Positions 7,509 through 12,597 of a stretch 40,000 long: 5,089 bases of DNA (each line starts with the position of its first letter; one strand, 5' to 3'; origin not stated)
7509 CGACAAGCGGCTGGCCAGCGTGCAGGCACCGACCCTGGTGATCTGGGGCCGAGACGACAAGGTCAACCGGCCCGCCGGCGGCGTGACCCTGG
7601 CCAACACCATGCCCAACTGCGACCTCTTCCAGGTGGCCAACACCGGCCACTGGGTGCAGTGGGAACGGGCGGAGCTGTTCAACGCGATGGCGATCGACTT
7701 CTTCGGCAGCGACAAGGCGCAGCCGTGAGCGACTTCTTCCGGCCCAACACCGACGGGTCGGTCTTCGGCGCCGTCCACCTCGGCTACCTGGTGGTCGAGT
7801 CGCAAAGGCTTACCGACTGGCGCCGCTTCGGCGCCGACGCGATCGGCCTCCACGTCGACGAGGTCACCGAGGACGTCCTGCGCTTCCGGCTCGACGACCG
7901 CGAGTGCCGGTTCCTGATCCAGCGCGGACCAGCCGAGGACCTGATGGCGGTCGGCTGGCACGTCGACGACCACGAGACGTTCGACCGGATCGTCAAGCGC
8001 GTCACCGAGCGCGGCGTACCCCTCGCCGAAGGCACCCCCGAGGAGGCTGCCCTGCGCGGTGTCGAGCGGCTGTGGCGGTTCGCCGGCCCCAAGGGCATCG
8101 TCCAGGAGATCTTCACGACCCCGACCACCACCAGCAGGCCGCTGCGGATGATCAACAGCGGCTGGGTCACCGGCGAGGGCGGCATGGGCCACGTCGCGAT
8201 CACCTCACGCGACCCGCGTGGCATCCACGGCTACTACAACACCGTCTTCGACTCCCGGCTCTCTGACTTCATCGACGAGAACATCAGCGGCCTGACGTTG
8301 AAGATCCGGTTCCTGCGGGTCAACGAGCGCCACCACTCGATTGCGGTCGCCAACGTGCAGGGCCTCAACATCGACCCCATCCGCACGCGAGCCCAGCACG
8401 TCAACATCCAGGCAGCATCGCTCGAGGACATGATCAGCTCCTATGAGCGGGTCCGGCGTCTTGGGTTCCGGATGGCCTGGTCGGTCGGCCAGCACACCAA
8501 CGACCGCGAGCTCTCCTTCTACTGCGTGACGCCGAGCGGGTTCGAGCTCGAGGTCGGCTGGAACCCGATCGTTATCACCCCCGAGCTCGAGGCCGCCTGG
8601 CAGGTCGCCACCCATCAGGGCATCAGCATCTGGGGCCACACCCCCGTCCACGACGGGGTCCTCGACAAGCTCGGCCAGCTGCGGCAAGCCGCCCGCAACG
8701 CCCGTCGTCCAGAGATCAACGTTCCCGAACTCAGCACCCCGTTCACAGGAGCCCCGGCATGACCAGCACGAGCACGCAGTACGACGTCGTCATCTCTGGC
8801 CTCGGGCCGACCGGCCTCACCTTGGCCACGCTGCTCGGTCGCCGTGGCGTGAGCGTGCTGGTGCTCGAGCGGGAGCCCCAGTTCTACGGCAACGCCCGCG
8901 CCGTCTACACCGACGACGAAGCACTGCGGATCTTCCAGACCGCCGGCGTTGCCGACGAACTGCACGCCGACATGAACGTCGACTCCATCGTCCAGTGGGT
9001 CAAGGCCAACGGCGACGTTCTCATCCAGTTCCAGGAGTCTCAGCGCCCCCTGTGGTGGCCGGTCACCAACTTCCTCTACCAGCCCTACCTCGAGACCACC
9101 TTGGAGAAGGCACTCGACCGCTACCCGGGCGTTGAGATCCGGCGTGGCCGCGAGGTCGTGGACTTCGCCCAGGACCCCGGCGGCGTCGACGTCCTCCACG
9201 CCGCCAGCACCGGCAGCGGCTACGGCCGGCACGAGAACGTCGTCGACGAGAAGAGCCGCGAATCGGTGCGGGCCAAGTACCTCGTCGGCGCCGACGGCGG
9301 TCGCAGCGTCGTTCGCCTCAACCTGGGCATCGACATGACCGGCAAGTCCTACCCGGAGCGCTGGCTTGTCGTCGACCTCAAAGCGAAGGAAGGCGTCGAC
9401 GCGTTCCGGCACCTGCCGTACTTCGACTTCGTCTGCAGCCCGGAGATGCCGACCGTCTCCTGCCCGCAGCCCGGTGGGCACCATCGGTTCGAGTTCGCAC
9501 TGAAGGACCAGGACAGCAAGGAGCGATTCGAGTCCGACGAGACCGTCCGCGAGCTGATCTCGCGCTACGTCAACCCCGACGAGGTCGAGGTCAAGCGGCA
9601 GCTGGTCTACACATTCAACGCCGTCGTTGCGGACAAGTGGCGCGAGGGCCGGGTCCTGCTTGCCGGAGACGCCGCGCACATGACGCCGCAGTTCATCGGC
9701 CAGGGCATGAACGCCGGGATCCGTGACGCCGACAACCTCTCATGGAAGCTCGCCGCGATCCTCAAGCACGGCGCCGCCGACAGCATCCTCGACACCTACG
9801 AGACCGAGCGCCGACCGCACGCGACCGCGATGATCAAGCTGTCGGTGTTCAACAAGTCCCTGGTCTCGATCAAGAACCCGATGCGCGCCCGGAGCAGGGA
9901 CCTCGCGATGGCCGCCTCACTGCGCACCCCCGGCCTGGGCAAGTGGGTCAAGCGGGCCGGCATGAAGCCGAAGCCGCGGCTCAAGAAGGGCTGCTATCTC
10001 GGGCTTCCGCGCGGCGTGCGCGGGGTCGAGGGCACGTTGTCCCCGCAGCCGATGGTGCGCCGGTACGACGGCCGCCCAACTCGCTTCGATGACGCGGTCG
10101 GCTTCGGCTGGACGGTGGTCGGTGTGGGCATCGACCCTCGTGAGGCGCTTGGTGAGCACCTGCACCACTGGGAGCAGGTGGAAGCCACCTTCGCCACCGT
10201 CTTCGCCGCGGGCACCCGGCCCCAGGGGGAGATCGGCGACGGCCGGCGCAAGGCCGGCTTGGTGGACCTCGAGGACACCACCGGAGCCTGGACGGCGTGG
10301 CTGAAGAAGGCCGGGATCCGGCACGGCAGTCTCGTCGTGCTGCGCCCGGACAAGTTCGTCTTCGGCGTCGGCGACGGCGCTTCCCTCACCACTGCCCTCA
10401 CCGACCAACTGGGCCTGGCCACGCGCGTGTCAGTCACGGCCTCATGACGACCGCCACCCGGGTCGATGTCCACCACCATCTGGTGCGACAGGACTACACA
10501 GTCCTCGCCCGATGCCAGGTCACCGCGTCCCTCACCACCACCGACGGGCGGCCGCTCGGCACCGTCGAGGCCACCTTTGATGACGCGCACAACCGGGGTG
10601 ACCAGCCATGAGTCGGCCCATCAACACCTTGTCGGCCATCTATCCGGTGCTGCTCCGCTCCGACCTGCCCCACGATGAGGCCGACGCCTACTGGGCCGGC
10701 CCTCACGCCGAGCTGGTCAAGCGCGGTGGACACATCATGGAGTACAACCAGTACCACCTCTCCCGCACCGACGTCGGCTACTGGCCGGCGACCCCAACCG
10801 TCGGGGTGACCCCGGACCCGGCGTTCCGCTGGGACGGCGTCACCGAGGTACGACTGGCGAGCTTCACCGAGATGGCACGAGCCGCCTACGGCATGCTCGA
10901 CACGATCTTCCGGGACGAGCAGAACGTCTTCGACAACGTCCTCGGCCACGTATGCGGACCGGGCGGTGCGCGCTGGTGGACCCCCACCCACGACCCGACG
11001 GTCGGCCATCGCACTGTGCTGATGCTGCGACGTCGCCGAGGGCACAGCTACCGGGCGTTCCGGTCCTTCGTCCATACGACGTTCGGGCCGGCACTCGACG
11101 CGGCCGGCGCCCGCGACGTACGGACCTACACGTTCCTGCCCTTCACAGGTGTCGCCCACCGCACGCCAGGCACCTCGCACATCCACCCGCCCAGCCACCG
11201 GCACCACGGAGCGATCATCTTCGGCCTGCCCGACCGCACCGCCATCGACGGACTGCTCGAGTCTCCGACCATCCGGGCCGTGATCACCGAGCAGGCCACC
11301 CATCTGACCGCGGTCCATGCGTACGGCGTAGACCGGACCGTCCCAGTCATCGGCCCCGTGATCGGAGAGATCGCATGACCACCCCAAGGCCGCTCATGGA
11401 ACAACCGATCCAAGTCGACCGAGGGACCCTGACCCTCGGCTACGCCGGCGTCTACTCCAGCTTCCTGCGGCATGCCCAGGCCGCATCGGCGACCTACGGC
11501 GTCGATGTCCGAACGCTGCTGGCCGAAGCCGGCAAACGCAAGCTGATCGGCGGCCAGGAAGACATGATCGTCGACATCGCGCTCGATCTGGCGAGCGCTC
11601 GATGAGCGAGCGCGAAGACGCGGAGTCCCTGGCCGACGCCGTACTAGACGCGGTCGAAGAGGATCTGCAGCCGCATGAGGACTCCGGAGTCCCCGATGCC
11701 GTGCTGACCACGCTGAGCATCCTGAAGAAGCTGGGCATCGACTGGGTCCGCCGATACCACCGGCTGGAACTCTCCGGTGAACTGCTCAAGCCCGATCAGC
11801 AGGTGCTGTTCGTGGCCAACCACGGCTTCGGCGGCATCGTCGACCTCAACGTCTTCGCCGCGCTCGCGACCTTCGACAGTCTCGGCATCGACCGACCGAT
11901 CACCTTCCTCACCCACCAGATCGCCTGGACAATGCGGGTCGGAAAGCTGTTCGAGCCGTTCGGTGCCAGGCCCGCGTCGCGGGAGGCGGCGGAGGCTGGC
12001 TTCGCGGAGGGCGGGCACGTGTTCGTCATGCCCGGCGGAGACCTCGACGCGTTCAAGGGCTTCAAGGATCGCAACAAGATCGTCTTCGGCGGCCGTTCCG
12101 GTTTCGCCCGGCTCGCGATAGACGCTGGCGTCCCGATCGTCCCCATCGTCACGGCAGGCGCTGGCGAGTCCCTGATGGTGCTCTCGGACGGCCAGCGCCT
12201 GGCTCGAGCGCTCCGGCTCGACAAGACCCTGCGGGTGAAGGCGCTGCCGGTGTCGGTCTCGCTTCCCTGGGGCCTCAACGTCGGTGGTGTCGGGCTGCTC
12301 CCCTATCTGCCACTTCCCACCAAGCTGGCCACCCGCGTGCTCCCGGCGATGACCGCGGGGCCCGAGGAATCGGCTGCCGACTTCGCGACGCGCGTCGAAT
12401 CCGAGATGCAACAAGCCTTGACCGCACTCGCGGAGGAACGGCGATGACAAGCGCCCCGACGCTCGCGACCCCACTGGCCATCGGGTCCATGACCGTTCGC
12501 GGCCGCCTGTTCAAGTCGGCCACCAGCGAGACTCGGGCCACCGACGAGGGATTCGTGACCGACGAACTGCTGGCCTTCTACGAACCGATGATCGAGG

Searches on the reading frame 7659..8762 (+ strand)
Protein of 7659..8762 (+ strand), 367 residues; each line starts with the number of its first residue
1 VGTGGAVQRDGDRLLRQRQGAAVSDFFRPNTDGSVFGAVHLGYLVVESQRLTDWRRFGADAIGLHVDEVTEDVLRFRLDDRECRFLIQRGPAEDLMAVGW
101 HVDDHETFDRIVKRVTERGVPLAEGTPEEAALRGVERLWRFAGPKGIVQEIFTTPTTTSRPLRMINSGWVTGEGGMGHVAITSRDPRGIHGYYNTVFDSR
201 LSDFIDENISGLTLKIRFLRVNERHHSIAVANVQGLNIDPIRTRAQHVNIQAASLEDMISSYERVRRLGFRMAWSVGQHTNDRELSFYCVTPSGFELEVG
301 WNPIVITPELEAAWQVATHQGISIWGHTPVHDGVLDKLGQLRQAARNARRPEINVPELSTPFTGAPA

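Call 45: search_protein_families(library=pfam, proteins=[window:7659-8762:+], max_evalue=0.001)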
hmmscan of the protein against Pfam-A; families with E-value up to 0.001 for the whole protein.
window:7659-8762:+ (367 aa): 2 families
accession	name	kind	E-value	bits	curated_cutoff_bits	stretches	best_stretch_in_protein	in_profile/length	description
PF22632.2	BphC_D1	-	4.7e-12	46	27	1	41-90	1-51/51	Dihydroxybiphenyl dioxygenase BphC D1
PF00903.31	Glyoxalase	-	4.2e-09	37.3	20.6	1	176-299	2-121/121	Glyoxalase/Bleomycin resistance protein/Dioxygenase superfamily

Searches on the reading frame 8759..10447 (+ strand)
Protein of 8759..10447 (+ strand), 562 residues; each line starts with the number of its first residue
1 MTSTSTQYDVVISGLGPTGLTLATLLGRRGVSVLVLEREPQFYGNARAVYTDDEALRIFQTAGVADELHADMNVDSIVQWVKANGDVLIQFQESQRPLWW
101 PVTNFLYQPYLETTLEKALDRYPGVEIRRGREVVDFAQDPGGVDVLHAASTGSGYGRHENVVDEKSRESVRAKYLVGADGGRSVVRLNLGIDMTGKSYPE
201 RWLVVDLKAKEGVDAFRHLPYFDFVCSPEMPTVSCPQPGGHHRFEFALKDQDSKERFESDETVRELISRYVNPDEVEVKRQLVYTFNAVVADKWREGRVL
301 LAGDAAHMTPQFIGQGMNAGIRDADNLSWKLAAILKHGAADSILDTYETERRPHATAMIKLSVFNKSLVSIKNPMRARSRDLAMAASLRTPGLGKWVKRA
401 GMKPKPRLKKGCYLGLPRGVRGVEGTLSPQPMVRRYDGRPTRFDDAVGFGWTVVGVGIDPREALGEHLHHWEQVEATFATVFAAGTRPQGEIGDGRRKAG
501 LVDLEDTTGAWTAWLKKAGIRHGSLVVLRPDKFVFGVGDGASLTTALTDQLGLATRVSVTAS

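Call 45: search_protein_families(library=pfam, proteins=[window:8759-10447:+], max_evalue=0.001)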
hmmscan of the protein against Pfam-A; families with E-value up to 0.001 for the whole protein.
window:8759-10447:+ (562 aa): 4 families
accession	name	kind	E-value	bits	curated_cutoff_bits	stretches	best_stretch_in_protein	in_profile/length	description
PF01494.25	FAD_binding_3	-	2.9e-68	231.1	22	1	8-360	2-347/349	FAD binding domain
PF01266.30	DAO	-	1.3e-05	25.4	27.9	0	9-43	1-35/353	FAD dependent oxidoreductase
PF13450.12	NAD_binding_8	-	0.00016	22.3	21.9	1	16-49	5-38/68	NAD(P)-binding Rossmann-like domain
PF01946.23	Thi4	-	0.00059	19.6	26.2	1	7-42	17-53/235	Thi4 family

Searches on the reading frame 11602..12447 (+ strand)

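Call 45: search_protein_families(library=pfam, proteins=[window:11602-12447:+], max_evalue=0.001)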
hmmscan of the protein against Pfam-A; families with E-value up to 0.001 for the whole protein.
window:11602-12447:+ (281 aa): 2 families
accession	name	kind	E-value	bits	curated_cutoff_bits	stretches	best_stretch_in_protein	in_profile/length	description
PF01553.26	Acyltransferase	-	4.4e-07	30.2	23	1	56-183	3-130/132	Acyltransferase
PF03982.18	DAGAT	-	6.4e-07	29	22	1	47-234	43-238/297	Diacylglycerol acyltransferase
